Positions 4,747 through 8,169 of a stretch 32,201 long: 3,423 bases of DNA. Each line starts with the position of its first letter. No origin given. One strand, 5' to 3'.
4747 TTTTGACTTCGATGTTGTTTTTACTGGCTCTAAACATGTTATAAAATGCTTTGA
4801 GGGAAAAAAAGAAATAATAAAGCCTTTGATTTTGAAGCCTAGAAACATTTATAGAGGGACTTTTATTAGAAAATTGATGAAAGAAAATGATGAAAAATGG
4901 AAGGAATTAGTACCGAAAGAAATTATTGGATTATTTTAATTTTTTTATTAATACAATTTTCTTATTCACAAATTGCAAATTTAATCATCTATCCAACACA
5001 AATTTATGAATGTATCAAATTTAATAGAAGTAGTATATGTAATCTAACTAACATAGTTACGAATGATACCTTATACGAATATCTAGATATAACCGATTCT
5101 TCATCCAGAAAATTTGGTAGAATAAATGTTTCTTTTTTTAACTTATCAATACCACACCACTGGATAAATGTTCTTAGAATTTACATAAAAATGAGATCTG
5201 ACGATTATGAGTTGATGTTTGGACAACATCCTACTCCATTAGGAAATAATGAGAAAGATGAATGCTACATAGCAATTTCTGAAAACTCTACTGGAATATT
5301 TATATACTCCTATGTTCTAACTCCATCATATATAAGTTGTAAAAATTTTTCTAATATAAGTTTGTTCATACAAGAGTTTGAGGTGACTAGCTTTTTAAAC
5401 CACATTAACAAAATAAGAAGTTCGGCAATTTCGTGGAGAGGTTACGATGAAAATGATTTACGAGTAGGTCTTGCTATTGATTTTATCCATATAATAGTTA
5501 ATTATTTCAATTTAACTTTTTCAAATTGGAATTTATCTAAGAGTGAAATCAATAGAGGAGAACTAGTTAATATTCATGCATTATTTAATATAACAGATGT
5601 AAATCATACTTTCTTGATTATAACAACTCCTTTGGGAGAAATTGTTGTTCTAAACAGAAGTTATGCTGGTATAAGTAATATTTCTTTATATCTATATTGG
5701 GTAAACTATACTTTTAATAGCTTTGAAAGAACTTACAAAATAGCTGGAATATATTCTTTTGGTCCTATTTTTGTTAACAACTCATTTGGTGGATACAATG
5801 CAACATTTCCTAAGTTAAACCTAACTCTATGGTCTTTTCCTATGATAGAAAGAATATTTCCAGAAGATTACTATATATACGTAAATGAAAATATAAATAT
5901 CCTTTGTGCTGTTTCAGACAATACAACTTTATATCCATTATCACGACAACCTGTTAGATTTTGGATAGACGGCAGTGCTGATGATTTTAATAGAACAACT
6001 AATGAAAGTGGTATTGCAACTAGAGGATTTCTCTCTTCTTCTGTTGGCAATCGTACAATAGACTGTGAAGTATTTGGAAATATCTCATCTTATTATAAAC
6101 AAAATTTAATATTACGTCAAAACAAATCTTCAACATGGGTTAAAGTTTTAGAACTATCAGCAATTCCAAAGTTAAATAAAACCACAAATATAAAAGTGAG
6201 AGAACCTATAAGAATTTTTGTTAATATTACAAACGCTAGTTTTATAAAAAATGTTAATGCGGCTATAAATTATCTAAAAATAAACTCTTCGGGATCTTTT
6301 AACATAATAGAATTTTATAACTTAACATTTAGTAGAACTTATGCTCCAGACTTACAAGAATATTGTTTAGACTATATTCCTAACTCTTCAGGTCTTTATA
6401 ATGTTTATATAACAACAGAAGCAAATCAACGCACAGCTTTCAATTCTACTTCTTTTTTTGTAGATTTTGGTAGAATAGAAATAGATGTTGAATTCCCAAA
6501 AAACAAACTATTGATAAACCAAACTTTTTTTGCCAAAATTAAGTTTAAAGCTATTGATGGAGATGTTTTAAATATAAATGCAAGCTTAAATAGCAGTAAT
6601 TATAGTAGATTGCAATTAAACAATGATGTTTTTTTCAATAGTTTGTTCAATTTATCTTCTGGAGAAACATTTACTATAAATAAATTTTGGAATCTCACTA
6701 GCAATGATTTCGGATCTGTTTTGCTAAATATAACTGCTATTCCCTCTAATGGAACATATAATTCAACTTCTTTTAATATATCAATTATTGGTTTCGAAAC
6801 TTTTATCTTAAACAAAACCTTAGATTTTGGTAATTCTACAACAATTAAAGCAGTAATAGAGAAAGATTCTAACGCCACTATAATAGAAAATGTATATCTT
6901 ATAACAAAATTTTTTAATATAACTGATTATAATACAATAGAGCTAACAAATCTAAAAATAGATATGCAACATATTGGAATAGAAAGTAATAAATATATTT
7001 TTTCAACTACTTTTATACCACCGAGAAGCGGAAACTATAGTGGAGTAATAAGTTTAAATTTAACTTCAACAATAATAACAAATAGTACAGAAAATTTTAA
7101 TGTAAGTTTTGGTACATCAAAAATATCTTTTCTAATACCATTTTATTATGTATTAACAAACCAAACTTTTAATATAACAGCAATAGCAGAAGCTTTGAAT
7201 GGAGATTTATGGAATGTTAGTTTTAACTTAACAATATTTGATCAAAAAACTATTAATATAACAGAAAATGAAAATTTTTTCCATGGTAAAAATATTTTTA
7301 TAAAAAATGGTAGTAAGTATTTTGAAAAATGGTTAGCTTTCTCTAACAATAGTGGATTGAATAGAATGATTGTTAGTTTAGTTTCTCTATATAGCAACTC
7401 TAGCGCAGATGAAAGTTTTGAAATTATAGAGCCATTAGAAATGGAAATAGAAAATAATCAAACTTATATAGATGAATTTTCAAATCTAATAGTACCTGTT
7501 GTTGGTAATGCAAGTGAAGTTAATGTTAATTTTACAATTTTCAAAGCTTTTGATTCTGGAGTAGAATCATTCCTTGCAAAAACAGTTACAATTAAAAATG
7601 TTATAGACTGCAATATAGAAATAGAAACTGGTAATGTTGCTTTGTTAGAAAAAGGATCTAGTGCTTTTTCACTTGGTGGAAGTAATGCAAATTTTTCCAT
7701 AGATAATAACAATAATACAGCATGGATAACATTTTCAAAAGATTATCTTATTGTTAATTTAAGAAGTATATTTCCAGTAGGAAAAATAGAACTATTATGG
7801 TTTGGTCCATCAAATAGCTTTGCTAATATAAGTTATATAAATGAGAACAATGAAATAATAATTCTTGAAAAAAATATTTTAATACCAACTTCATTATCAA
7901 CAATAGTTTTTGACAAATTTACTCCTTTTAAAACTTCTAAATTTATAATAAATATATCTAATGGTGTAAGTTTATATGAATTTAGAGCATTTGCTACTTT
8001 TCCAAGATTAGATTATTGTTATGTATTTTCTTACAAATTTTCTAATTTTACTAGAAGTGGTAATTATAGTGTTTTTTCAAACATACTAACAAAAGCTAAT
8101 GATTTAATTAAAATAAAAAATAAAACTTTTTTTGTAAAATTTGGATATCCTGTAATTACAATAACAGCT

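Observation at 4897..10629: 1910-aa sequon-saturated surface protein with a transmembrane anchor and cytoplasmic tail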

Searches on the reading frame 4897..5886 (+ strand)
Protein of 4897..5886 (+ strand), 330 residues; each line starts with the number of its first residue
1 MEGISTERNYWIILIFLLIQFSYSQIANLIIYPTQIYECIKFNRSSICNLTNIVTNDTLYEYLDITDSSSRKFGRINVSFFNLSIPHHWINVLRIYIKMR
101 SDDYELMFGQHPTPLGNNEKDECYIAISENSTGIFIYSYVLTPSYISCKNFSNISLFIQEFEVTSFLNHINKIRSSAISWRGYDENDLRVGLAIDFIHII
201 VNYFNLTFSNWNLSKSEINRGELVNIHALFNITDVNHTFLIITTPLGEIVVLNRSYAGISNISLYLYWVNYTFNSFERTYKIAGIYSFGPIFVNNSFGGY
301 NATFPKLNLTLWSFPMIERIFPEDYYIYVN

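Call 100: find_homologous_proteins(query=window:4897-5886:+)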
Query window:4897-5886:+: 647 candidates shared short words with the query, none scored E <= 0.001.

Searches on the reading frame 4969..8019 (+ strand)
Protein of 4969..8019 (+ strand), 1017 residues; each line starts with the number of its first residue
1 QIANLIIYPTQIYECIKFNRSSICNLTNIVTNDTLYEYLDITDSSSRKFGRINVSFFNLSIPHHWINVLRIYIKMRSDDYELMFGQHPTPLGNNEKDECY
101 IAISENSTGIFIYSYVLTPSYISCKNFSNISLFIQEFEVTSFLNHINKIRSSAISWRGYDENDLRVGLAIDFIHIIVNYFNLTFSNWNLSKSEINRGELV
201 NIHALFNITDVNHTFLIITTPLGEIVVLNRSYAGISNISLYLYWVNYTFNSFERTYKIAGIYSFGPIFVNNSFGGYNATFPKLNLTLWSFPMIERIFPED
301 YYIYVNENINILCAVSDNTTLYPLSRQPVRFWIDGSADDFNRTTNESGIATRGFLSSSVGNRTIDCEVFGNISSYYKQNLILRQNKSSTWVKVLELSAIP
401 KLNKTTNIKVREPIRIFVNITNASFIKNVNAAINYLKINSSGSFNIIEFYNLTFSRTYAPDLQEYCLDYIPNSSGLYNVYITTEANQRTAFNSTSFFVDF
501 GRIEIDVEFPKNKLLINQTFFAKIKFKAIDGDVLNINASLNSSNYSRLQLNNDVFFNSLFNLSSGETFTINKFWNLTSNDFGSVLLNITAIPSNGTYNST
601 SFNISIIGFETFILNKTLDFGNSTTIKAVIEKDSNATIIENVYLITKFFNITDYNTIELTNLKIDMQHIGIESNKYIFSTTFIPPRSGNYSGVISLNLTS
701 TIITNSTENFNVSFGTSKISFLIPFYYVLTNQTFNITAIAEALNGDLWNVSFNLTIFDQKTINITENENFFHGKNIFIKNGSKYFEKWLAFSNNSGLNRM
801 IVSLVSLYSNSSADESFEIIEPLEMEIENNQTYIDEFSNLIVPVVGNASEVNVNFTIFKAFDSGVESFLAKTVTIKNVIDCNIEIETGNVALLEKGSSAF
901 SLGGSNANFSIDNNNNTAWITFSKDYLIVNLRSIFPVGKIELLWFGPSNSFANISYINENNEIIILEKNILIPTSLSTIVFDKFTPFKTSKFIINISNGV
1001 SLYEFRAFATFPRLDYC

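Call 65: predict_structure(alignment_id=A5)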
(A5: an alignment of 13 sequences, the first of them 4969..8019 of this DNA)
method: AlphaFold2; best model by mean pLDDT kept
length: 1017 residues; sequences in the alignment: 13
mean_pLDDT: 72.6   pTM: 0.38
mean pLDDT of the five models: 72.6, 72.1, 69.0, 67.8, 65.3
residues with pLDDT >= 90: 154; 70-90: 522; 50-70: 152; < 50: 189
segments of 3 or more residues with pLDDT < 50: 19-23, 44-46, 82-86, 722-736, 751-885, 903-915, 1011-1017
pLDDT, mean of each block of 10 residues (from residue 1): 83 63 51 57 58 75 80 81 52 80 75 82 76 82 86 84 67 86 90 89 92 92 88 88 91 85 93 90 91 89 87 88 88 74 87 86 87 77 76 89 87 91 85 88 86 89 92 91 85 91 82 69 85 84 74 62 85 72 78 85 67 80 85 59 85 66 87 80 85 78 77 70 41 46 64 38 27 32 39 37 39 33 31 32 36 41 37 32 52 72 44 49 69 76 84 84 85 86 74 83 78 33
secondary structure, 60 per line:
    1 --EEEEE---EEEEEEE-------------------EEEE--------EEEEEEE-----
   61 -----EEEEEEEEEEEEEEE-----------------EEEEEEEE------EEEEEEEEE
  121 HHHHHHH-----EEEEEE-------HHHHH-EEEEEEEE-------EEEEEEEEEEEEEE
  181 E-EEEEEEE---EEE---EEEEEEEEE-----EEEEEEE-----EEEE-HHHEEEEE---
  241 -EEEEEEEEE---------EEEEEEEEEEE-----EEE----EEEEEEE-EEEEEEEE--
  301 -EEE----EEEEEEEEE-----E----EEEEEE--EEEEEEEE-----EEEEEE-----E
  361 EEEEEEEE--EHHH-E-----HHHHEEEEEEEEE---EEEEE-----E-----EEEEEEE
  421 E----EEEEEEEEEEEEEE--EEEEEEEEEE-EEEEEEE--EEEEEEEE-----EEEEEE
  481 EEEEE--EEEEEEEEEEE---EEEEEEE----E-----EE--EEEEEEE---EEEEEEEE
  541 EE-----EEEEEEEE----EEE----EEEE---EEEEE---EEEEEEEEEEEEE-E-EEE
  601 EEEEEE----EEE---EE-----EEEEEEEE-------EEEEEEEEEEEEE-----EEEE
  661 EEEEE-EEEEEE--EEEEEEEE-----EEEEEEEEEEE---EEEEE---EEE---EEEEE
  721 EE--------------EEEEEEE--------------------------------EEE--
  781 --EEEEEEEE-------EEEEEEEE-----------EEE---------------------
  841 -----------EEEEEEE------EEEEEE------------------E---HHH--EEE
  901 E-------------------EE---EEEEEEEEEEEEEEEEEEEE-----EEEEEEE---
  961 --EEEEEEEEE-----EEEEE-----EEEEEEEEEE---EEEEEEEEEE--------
elements in order (helices of 4 or more, strands of 3 or more residues): E3-7 E11-17 E37-40 E49-55 E66-80 E98-105 E112-120 H121-127 E133-138 H146-150 E152-159 E167-181 E183-189 E193-195 E199-207 E213-219 E225-228 E233-237 E242-250 E260-270 E276-278 E283-289 E291-298 E302-304 E309-317 E328-333 E336-343 E349-354 E360-368 H382-385 E386-394 E398-402 E414-421 E426-439 E442-451 E453-459 E462-469 E475-485 E488-498 E502-508 E523-529 E533-542 E548-555 E560-562 E567-570 E574-578 E582-594 E598-606 E611-613 E624-631 E639-651 E657-665 E667-672 E675-682 E688-698 E702-706 E710-712 E716-722 E737-743 E776-778 E783-790 E798-805 E817-819 E852-858 E865-870 E898-901 E926-945 E951-957 E963-971 E977-981 E987-996 E1000-1009

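Call 68: fold_search(model_id=the predicted structure, library=pdb)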
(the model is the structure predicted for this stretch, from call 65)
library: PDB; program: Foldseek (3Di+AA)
matches with E <= 10: 1900; with E <= 0.001: 366
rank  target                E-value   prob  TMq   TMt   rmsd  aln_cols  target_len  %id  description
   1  3pvm_B                8.4e-16  1.00  0.13  0.11  50.6      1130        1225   10  Structure of Complement C5 in Complex with CVF (released 2011-01-19)
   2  9fx3_A                1.6e-14  1.00  0.12  0.11  54.6      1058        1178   10  Structure of active human CD109 (released 2025-03-19)
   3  5i5k_B                3.4e-14  1.00  0.16  0.10  54.9      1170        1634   10  Structure of complement C5 in complex with eculizumab (released 2016-03-16)
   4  4e0s_A                3.9e-14  1.00  0.13  0.09  54.3      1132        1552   10  Crystal Structure of C5b-6 (released 2012-04-18)
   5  5i5k_A                6.2e-14  1.00  0.15  0.10  55.0      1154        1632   10  Structure of complement C5 in complex with eculizumab (released 2016-03-16)
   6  6tav_C                7.8e-14  1.00  0.11  0.10  49.3       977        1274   10  Crystal structure of endopeptidase-induced alpha2-macroglobulin (released 2021-05-12)
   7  9fx2                  8.5e-14  1.00  0.14  0.12  53.4      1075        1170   10  Structure of methylamine activated CD109 (released 2025-03-19)
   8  2v5y                  1.3e-13  1.00  0.15  0.23  16.7       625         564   10  Crystal structure of the receptor protein tyrosine phosphatase mu ectodomain (released 2007-09-11)
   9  4a5w_A                1.9e-13  1.00  0.14  0.10  53.6      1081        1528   10  Crystal structure of C5b6 (released 2012-03-14)
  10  3pvm_A                2.5e-13  1.00  0.15  0.11  47.5      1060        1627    8  Structure of Complement C5 in Complex with CVF (released 2011-01-19)
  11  7q62_B                2.8e-13  1.00  0.13  0.15  56.0       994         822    9  Structure of TEV cleaved A2ML1 dimer (A2ML1-TT dimer) (released 2022-04-20)
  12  7q1y_A                3.4e-13  1.00  0.13  0.10  56.2      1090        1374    9  X-ray structure of human A2ML1 (released 2022-04-20)
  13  6tav_A                3.5e-13  1.00  0.12  0.10  49.4       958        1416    9  Crystal structure of endopeptidase-induced alpha2-macroglobulin (released 2021-05-12)
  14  9ijj_4J               3.7e-13  1.00  0.13  0.17  32.5       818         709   10  In situ structure of the central apparatus in mouse sperm axoneme. (released 2025-06-04)
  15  7ad7_B                4.2e-13  1.00  0.14  0.19  44.3       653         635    8  Crystal structure of human complement C5 in complex with the K8 bovine knob domain peptide. (released 2021-03-10)
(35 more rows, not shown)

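Call 85: search_solved_structures(query=A5, max_evalue=0.1)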
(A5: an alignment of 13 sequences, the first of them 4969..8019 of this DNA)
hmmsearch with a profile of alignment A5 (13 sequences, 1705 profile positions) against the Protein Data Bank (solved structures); distinct sequences matched with E-value up to 0.1: 2.
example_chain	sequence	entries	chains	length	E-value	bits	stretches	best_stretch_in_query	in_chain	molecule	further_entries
2jd9_A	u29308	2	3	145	0.0061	17.1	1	745-832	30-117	YECBM32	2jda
7d29_A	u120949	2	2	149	0.026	15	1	743-786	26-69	AlyQ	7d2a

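Call 101: fold_search(model_id=the predicted structure, library=viral)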
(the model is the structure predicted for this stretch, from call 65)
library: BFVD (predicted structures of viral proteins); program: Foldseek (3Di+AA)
matches with E <= 10: 1456; with E <= 0.001: 316
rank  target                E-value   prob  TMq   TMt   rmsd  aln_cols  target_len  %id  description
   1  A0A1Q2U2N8            1.1e-16  1.00  0.10  0.08  63.4      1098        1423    9  Putative hemagglutinin/hemolysin-related protein [Vibrio phage pTD1]
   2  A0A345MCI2            7.3e-16  1.00  0.18  0.20  29.1      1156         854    8  Minor tail protein [Gordonia phage Teatealatte]
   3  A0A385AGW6            2.2e-15  1.00  0.19  0.18  40.8      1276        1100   10  Tail protein [Methanobacterium virus Drs3]
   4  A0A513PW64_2          4.2e-15  1.00  0.12  0.10  44.3      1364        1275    9  Big-1 domain-containing protein [Vibrio phage 2 TSL-2019]
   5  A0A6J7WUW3            1.0e-14  1.00  0.18  0.19  37.1      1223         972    9  Fibronectin type-III domain-containing protein [uncultured Caudovirales phage]
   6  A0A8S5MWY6            1.2e-13  1.00  0.21  0.19  38.3      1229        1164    8  Uncharacterized protein [Siphoviridae sp. cth2082]
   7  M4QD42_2              3.0e-13  1.00  0.19  0.21  69.1      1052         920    9  Immunoglobulin domain-containing protein [Prochlorococcus phage MED4-213]
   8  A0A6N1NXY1            5.4e-13  1.00  0.13  0.13  42.8      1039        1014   10  DUF11 domain-containing protein [Tupanvirus soda lake]
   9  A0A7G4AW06            1.5e-12  1.00  0.12  0.11  41.2       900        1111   10  Minor tail protein [Streptomyces phage Coruscant]
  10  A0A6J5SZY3            1.7e-12  1.00  0.13  0.11  45.0      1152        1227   10  Ig [uncultured Caudovirales phage]
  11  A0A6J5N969            1.8e-12  1.00  0.18  0.16  33.7      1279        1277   10  Glycine-rich domain-containing protein [uncultured Caudovirales phage]
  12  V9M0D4                2.0e-12  1.00  0.15  0.14  29.3       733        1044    7  Big-1 domain-containing protein [Vibrio phage VP4B]
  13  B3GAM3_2              2.9e-12  1.00  0.12  0.14  56.8       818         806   11  AMDV4_2 [uncultured virus]
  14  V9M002                4.6e-12  1.00  0.09  0.12  42.2      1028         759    9  Uncharacterized protein [Vibrio phage VP4B]
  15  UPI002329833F         5.1e-12  1.00  0.16  0.17  33.2      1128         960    8  (no name look-up for this kind of identifier)
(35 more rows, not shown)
